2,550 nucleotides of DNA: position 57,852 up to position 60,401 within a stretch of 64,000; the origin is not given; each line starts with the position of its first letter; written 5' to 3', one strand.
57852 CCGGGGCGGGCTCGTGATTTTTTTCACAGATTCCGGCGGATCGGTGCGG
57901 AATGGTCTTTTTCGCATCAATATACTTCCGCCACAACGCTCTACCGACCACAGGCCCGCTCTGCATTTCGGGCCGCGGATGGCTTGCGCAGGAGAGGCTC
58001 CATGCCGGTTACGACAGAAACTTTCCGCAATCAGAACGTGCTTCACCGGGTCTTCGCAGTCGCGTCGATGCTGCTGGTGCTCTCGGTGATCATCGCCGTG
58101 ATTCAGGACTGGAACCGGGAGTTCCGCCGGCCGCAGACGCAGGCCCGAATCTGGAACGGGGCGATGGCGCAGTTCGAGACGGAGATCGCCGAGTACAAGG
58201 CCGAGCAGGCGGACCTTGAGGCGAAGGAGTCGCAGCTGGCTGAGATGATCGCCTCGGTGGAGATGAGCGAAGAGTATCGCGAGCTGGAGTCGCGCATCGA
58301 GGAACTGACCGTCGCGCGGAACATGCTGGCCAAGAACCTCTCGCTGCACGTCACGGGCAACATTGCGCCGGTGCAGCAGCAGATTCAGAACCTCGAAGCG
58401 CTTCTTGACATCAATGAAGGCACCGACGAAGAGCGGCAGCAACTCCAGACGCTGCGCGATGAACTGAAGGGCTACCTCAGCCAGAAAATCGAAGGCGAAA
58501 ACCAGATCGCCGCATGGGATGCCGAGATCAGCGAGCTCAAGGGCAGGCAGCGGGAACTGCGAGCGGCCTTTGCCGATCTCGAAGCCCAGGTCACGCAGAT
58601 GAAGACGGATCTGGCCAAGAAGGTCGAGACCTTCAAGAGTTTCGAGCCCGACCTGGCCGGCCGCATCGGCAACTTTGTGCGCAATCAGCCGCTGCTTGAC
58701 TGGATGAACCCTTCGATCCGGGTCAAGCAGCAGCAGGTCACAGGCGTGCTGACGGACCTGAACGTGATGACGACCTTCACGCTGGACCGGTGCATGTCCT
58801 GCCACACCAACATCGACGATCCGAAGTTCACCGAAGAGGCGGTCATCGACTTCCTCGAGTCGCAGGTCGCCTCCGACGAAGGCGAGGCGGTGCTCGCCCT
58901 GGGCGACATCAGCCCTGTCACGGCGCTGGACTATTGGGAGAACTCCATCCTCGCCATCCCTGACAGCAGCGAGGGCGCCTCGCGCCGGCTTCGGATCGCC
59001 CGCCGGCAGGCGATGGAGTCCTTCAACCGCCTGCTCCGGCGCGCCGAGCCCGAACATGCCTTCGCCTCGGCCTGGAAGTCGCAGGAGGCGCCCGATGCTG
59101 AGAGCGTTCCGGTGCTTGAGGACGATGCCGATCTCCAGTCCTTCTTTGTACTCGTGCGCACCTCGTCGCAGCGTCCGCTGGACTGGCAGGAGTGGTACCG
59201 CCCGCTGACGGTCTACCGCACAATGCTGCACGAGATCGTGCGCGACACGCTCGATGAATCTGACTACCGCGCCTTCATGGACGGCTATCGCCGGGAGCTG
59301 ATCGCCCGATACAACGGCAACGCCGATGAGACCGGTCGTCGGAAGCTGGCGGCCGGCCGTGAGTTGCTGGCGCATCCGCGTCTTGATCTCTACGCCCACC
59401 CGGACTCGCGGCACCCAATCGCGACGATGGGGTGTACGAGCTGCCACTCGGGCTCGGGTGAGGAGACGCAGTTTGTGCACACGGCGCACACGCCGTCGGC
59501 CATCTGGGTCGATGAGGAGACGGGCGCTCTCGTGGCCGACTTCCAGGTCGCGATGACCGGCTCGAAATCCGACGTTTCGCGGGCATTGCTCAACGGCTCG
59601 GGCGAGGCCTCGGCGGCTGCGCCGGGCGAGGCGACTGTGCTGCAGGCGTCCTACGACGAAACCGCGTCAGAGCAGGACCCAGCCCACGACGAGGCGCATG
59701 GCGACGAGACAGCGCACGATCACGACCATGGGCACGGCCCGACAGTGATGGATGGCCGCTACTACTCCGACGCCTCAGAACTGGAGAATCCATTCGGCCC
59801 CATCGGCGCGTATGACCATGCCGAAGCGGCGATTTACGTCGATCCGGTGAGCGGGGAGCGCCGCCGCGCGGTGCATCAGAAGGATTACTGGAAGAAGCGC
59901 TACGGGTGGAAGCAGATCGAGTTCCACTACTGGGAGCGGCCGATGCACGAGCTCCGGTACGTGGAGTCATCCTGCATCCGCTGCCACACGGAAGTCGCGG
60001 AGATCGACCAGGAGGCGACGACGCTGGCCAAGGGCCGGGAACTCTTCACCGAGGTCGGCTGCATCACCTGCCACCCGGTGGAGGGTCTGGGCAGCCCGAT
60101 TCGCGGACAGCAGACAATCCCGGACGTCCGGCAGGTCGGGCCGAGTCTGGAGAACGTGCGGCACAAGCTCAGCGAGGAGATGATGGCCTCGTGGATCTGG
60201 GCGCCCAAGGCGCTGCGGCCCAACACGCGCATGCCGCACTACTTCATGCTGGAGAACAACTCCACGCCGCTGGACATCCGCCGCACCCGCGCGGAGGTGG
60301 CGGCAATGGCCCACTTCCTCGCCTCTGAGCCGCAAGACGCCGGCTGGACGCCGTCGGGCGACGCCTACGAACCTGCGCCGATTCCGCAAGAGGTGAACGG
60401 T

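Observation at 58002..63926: ~1970-aa membrane-anchored protein combining a long coiled coil, eight c-type heme sites, acidic linkers and a cupredoxin-like domain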

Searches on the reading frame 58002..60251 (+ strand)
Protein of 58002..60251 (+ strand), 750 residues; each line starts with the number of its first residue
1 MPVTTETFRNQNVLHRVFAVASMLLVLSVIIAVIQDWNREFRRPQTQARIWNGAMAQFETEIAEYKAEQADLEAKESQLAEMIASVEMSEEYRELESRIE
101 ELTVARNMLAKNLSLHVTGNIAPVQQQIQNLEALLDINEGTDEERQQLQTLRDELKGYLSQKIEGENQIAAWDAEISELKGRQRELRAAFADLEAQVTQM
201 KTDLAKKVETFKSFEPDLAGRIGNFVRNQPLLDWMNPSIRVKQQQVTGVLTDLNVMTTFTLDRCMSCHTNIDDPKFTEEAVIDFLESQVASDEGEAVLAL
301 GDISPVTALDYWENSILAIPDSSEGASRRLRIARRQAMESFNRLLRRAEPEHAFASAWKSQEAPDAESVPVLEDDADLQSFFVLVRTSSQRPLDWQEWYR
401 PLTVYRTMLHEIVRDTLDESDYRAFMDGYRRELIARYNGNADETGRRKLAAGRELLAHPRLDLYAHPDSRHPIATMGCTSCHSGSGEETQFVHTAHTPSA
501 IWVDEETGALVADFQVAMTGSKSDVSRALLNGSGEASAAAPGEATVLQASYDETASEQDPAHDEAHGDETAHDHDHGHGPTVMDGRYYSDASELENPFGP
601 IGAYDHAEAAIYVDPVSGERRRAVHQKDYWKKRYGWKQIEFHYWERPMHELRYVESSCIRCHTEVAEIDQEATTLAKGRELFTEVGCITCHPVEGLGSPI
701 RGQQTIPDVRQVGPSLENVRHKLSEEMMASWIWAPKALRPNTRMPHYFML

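Call 56: predict_structure(alignment_id=A4)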
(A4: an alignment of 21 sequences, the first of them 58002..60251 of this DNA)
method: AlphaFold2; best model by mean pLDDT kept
length: 750 residues; sequences in the alignment: 21
mean_pLDDT: 65.9   pTM: 0.57
mean pLDDT of the five models: 65.9, 63.8, 61.6, 60.8, 60.5
residues with pLDDT >= 90: 184; 70-90: 222; 50-70: 74; < 50: 270
segments of 3 or more residues with pLDDT < 50: 1-8, 213-216, 237-267, 457-497, 533-606, 639-750
pLDDT, mean of each block of 10 residues (from residue 1): 45 77 80 68 70 83 82 89 90 93 94 90 92 80 88 93 93 94 89 89 75 51 59 55 41 39 47 70 90 82 86 91 78 96 91 88 68 91 87 87 95 88 85 90 80 53 34 32 27 43 84 88 85 37 26 30 28 24 30 39 57 90 86 66 33 29 39 41 34 37 41 38 39 34 27
secondary structure, 60 per line:
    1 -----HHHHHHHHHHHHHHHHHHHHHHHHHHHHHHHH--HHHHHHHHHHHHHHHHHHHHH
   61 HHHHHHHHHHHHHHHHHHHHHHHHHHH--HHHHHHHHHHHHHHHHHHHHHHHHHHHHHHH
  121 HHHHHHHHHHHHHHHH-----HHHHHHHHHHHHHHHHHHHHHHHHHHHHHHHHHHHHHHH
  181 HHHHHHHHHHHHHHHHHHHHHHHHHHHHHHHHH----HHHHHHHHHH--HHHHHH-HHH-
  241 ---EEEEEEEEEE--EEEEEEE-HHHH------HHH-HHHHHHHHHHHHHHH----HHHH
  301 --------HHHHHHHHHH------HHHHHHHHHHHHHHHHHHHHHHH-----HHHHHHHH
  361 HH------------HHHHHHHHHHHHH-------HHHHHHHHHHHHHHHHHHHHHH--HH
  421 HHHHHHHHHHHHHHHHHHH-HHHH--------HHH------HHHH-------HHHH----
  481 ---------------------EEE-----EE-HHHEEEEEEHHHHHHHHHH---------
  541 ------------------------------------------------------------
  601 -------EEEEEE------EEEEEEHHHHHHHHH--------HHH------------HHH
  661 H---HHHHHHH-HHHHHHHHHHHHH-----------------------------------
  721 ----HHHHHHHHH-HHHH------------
elements in order (helices of 4 or more, strands of 3 or more residues): H6-37 H40-87 H90-136 H142-213 H218-227 H230-235 E244-253 E256-262 H264-267 H278-292 H297-300 H309-318 H325-347 H353-362 H375-387 H395-416 H419-439 H441-444 H462-465 H473-476 E502-504 E516-521 H522-531 E608-613 E620-625 H626-634 H658-661 H665-671 H673-685 H725-733 H735-738

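Call 59: fold_search(model_id=the predicted structure, library=pdb)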
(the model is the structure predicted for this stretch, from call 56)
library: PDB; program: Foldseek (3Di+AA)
matches with E <= 10: 427; with E <= 0.001: 0
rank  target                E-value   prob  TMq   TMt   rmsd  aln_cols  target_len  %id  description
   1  7nyw_B                6.4e-02  0.18  0.07  0.06  37.9       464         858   12  Cryo-EM structure of the MukBEF-MatP-DNA head module (released 2021-07-07)
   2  9qxt_A                3.1e-01  0.13  0.08  0.08  33.7       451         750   12  E. coli JetABC dimer in the DNA boarding-holding state (released 2025-10-01)
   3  8gmh_E                3.8e-01  1.00  0.12  0.58   9.1       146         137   12  Crystal Structure of the ternary complex of TelA-LXG, LapA3, and LapA4 (released 2024-01-10)
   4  4tko                  3.9e-01  1.00  0.14  0.30   9.0       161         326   18  Structure of the periplasmic adaptor protein EmrA (released 2014-07-09)
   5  7uw5_A                4.1e-01  0.13  0.10  0.11  34.1       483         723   14  EcMscK G924S mutant in a closed conformation (released 2022-11-23)
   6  8gmh_C                4.3e-01  1.00  0.12  0.57   9.1       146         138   12  Crystal Structure of the ternary complex of TelA-LXG, LapA3, and LapA4 (released 2024-01-10)
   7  5xg2                  4.3e-01  0.57  0.09  0.21  16.3       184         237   17  Crystal structure of a coiled-coil segment (residues 345-468 and 694-814) of Pyrococcus yayanosii Smc (released 2017-06-07)
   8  9fqr_FQ               4.7e-01  0.30  0.07  0.21  28.8       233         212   14  96-nm repeat of axonemal doublet microtubules from bovine sperm (released 2025-03-26)
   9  8gel_A                4.9e-01  0.18  0.10  0.14  33.7       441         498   17  Cryo-EM structure of synthetic tetrameric building block sC4 (released 2024-03-13)
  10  9qxx_A                4.9e-01  0.08  0.07  0.08  37.8       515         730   12  JetABC DNA loaded state dimer (released 2025-10-01)
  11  6z6f_C                5.6e-01  0.66  0.11  0.14  13.1       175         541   18  HDAC-PC (released 2021-02-17)
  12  9fqr_D6               6.8e-01  0.94  0.12  0.32  14.2       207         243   14  96-nm repeat of axonemal doublet microtubules from bovine sperm (released 2025-03-26)
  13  5nnv_D                6.8e-01  0.75  0.12  0.29  17.1       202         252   12  Structure of a Bacillus subtilis Smc coiled coil middle fragment (released 2017-06-21)
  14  4waf_B                7.1e-01  0.89  0.11  0.26  10.6       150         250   17  Crystal Structure of a novel tetrahydropyrazolo[1,5-a]pyrazine in an engineered PI3K alpha (released 2014-12-31)
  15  6zff_A                7.4e-01  0.60  0.07  0.32  10.9       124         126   19  Pyrococcus furiosus Rad50 coiled coils in rod configuration (released 2020-07-08)
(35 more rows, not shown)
